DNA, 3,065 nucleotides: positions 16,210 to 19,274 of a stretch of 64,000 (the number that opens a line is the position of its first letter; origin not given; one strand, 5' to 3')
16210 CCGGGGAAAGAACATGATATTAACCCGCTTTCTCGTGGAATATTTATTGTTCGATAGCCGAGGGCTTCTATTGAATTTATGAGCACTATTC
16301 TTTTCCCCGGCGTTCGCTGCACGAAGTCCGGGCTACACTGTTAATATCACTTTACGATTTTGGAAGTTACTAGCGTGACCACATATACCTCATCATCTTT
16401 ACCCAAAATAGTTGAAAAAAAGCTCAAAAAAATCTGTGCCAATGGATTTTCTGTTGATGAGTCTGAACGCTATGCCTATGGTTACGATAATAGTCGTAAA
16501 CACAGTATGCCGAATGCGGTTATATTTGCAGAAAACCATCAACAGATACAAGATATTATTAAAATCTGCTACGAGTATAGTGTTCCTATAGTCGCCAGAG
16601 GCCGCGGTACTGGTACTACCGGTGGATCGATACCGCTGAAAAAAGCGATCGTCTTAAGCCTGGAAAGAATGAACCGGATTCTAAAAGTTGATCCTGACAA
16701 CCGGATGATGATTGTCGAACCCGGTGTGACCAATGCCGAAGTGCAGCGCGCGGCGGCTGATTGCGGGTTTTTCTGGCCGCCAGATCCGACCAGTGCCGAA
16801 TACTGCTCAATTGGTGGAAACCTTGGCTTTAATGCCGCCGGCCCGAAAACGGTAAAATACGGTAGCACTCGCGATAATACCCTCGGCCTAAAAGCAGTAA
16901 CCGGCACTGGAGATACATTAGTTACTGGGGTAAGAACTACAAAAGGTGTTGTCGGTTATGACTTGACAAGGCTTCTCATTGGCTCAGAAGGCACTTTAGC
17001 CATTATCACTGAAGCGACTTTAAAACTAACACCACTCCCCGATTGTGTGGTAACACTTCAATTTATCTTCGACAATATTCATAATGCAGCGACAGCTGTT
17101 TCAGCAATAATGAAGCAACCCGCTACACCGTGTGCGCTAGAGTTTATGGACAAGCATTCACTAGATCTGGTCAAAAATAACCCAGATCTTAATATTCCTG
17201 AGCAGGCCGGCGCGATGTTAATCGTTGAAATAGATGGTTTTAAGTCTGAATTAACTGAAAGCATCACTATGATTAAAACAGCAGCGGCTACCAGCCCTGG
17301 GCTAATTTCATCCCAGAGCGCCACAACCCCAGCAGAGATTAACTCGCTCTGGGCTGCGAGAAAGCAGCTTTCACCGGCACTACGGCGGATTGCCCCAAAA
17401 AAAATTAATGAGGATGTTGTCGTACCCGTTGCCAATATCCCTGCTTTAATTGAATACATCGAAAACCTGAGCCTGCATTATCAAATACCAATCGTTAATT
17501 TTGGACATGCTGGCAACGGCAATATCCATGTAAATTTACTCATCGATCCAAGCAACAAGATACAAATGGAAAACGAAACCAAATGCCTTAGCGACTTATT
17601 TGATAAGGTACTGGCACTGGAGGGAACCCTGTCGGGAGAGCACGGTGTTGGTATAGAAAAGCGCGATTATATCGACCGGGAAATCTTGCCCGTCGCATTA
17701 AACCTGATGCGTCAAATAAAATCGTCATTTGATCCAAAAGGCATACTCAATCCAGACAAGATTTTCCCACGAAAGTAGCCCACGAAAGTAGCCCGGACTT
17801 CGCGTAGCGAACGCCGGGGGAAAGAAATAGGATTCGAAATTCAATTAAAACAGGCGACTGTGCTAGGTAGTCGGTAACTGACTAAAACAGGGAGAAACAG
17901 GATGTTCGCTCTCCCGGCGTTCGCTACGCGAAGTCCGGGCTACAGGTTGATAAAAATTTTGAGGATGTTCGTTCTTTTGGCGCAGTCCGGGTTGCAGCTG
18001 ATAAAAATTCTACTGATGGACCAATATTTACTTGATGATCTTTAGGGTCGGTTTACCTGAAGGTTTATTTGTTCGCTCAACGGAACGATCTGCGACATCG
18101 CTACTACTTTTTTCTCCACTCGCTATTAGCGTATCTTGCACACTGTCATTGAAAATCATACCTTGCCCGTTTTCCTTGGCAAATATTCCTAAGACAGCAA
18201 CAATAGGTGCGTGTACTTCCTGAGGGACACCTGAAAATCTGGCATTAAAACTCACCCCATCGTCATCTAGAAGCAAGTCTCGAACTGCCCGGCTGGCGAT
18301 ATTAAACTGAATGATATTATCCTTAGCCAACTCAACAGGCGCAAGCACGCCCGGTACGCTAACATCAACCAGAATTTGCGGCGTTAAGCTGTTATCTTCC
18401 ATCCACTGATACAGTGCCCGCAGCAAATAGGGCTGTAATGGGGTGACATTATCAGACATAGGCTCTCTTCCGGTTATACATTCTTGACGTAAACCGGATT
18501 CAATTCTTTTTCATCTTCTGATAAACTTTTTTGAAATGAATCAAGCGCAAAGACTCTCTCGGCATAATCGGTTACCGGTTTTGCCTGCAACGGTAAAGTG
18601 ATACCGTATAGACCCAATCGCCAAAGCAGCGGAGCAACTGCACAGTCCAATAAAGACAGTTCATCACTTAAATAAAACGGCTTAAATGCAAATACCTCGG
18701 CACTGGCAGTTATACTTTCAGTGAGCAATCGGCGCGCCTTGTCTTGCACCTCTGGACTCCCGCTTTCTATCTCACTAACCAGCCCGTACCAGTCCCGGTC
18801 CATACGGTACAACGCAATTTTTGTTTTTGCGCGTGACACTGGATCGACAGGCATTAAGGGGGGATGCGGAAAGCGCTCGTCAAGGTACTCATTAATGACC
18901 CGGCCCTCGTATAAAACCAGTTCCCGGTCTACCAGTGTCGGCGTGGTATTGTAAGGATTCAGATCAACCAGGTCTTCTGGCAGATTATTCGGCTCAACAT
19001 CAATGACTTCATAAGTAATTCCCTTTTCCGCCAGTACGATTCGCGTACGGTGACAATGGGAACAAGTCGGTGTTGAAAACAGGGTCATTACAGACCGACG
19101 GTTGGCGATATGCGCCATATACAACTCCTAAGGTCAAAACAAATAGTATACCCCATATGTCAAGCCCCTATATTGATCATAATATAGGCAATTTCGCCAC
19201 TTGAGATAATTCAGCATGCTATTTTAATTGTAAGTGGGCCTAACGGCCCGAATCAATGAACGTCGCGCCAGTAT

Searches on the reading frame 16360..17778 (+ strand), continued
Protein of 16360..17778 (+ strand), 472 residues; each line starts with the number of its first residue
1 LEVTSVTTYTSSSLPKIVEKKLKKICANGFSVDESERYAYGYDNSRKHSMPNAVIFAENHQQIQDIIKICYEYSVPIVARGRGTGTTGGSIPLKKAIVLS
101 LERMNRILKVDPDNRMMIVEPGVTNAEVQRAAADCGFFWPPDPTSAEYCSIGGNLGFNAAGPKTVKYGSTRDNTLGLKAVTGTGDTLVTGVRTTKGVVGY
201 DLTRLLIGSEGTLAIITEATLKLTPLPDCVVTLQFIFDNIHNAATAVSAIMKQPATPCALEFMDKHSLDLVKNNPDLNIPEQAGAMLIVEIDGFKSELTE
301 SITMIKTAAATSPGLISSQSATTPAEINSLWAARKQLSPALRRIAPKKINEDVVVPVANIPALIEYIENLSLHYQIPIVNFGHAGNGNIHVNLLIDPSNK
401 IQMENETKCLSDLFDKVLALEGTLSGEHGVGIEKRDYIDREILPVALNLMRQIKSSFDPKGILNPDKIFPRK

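Call 27: find_encoding_contigs(protein=P0086, flank=5000, max_places=1)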
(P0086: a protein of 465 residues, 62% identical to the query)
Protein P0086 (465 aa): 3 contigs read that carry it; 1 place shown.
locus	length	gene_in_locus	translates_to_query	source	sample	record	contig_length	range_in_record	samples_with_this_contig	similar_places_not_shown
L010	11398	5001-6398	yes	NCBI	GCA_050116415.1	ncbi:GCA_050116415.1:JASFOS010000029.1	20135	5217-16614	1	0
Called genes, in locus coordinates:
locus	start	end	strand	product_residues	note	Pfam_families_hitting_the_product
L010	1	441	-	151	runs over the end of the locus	PF02381:MraZ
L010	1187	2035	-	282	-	PF00590:TP_methylase, PF23016:RsmI_C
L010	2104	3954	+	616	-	PF04348:LppC, PF13458:Peripla_BP_6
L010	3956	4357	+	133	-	PF02021:UPF0102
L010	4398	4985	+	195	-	PF13580:SIS_2, PF01380:SIS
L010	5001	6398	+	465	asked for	PF01565:FAD_binding_4, PF02913:FAD-oxidase_C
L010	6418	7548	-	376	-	PF00226:DnaJ, PF01556:DnaJ_C, PF14537:Cytochrom_c3_2 (weak), PF27659:CHP02642 (faint), PF00684:DnaJ_CXXCXGXG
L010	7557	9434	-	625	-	PF00012:HSP70, PF06723:MreB_Mbl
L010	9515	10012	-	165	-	PF27746:Small_heat_shock_put (weak), PF00011:HSP20, PF17886:ArsA_HSP20 (weak)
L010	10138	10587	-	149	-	PF00571:CBS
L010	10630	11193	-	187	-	PF02482:Ribosomal_S30AE, PF00313:CSD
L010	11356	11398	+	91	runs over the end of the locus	-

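Call 52: list_cluster_members(proteins=[P0002, P0003, P0006, P0001])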
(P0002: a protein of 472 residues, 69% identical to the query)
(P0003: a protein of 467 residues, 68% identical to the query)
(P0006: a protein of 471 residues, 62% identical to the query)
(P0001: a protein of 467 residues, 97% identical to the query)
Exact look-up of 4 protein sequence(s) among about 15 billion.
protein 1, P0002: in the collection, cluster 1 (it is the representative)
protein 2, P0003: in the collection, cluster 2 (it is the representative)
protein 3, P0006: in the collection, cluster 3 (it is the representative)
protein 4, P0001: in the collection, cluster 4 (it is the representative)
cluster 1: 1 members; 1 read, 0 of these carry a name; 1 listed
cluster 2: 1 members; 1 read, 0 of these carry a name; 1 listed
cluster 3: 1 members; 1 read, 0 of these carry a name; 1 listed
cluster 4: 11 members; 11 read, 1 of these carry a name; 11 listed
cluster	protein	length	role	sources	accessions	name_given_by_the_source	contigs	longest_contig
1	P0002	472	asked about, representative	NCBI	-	-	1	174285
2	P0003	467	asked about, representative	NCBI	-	-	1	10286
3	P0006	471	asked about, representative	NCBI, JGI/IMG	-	-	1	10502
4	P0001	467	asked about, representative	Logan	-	-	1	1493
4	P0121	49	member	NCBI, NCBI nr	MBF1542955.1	MAG: hypothetical protein HXO03_06390 [Prevotella salivae] | hypothetical protein [Segatella salivae]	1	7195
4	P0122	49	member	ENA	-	-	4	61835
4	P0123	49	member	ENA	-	-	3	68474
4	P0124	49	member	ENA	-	-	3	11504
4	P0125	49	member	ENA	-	-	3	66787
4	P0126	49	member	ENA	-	-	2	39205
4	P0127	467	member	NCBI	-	-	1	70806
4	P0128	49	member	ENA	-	-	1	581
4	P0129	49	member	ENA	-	-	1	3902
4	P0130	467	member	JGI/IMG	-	-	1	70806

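Call 53: find_encoding_contigs(protein=P0127, flank=10000, max_places=4)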
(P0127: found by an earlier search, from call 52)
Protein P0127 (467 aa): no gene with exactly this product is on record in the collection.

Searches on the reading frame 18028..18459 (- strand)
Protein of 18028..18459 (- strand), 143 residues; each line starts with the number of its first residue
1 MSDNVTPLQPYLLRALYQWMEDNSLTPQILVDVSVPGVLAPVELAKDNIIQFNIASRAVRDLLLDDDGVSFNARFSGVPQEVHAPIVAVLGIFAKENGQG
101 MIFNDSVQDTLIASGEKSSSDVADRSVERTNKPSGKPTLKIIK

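Call 10: search_protein_families(library=ncbifam, proteins=[window:18028-18459:-])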
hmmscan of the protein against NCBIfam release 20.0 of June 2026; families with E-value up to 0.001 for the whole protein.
window:18028-18459:- (143 aa): 9 families
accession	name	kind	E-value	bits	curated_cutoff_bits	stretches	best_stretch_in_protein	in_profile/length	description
NF008764.0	PRK11798.1-4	equivalog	3.7e-42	143.6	191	1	7-143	5-143/143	ClpXP protease specificity-enhancing factor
NF008769.0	PRK11798.2-5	equivalog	9.6e-42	142.4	135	1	5-143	3-144/144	ClpXP protease specificity-enhancing factor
NF008770.0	PRK11798.2-6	equivalog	2.5e-39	134.4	198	1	4-143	7-144/144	ClpXP protease specificity-enhancing factor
NF008762.0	PRK11798.1-1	equivalog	6.1e-39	133.7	202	1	4-105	5-106/170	ClpXP protease specificity-enhancing factor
NF008763.0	PRK11798.1-2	equivalog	1.4e-36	125.7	162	1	4-124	3-123/156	ClpXP protease specificity-enhancing factor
NF008767.0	PRK11798.2-2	equivalog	2e-32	111.8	182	1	6-132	4-124/131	ClpXP protease specificity-enhancing factor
NF008768.0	PRK11798.2-4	equivalog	2.3e-24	86.8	258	1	9-126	7-118/173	ClpXP protease specificity-enhancing factor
NF008766.0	PRK11798.2-1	equivalog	5.9e-22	78.8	319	1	9-121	7-115/173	ClpXP protease specificity-enhancing factor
NF008765.0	PRK11798.1-5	equivalog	3.6e-20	72.3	249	1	8-119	4-116/135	ClpXP protease specificity-enhancing factor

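Call 11: search_protein_families(library=pfam, proteins=[window:18028-18459:-])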
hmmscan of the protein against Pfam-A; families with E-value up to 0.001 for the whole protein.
window:18028-18459:- (143 aa): 1 family
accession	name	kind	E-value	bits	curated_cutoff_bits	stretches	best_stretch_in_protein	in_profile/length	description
PF04386.18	SspB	-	1.2e-25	90.7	27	1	8-143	2-156/156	Stringent starvation protein B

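Call 28: find_encoding_contigs(protein=window:18028-18459:-, flank=6000, max_places=8)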
Protein window:18028-18459:- (143 aa): no gene with exactly this product is on record in the collection.

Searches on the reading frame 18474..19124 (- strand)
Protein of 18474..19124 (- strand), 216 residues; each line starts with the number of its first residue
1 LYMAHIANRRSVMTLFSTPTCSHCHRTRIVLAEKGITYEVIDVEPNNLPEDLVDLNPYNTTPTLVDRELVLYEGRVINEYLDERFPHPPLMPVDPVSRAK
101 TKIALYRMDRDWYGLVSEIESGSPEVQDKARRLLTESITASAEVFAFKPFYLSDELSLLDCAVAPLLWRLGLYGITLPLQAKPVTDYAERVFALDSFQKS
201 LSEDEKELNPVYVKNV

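Call 10: search_protein_families(library=ncbifam, proteins=[window:18474-19124:-])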
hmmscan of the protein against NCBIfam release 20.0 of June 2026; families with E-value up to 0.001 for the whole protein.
window:18474-19124:- (216 aa): 15 families
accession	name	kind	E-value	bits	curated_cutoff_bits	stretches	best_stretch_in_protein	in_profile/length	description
NF007016.1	PRK09481.1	equivalog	6.9e-81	270.6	314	1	3-208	1-207/209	stringent starvation protein SspA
TIGR01262.1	maiA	equivalog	1e-13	51.4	171.05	1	16-110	3-102/211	maleylacetoacetate isomerase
NF050814.1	FtsZBindFzlA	equivalog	4.8e-12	46.1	300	1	14-110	6-106/228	FtsZ-binding protein FzlA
NF007682.0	PRK10357.1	equivalog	2.7e-10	40.1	181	1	13-100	1-89/202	glutathione S-transferase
NF011693.0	PRK15113.1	equivalog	3.2e-09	36.8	150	1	29-206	24-211/214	glutathione transferase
TIGR02196.1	GlrX_YruB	hypoth_equivalog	6.9e-07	29.7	88.55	1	14-65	3-55/74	glutaredoxin-like protein, YruB-family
TIGR00862.1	O-ClC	subfamily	1.4e-05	25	358.95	0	20-86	18-84/236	intracellular chloride channel protein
NF041212.1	Uxx_star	subfamily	2.6e-05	24.4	66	1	14-69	2-59/70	Uxx-star family glutaredoxin-like (seleno)protein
TIGR02200.1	GlrX_actino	hypoth_equivalog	4.4e-05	23.8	89.5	1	13-47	2-36/77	mycoredoxin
TIGR02194.1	GlrX_NrdH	subfamily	7.8e-05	22.8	85.75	1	14-65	2-53/72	glutaredoxin-like protein NrdH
NF047338.1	gluta_UXX_star_3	exception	0.00011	22.2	97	1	14-50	2-40/70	UXX-star (seleno)protein family 3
NF007923.0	PRK10638.1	equivalog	0.0005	20.1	129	1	14-47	5-38/83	glutaredoxin 3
TIGR02190.1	GlrX-dom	hypoth_equivalog_domain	0.00059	19.7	99.3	1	9-42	6-39/79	glutaredoxin-family domain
TIGR02181.1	GRX_bact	equivalog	0.0006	20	90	0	14-47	2-35/80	glutaredoxin 3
NF007831.0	PRK10542.1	equivalog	0.00092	18.8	198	1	13-102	1-95/201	glutathione transferase GstA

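Call 11: search_protein_families(library=pfam, proteins=[window:18474-19124:-])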
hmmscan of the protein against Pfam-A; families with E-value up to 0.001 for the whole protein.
window:18474-19124:- (216 aa): 7 families
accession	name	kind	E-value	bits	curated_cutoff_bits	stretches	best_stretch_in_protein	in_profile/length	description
PF13409.12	GST_N_2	-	6.7e-18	65.5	25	1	20-84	1-70/70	Glutathione S-transferase, N-terminal domain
PF02798.26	GST_N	-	2.6e-16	60.1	20.9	1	12-83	2-76/76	Glutathione S-transferase, N-terminal domain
PF13417.12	GST_N_3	-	5.7e-16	59.1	22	1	15-89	1-75/75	Glutathione S-transferase, N-terminal domain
PF00462.30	Glutaredoxin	-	1.9e-09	38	22.9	1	14-67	2-57/60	Glutaredoxin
PF13410.11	GST_C_2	-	5e-06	27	24.9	1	125-175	2-52/69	Glutathione S-transferase, C-terminal domain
PF22441.2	CLIC-like_N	-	0.00015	22.4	23.5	1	20-85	18-83/86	CLIC-like N-terminal domain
PF00043.30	GST_C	-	0.00081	20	20.7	0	111-194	9-92/93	Glutathione S-transferase, C-terminal domain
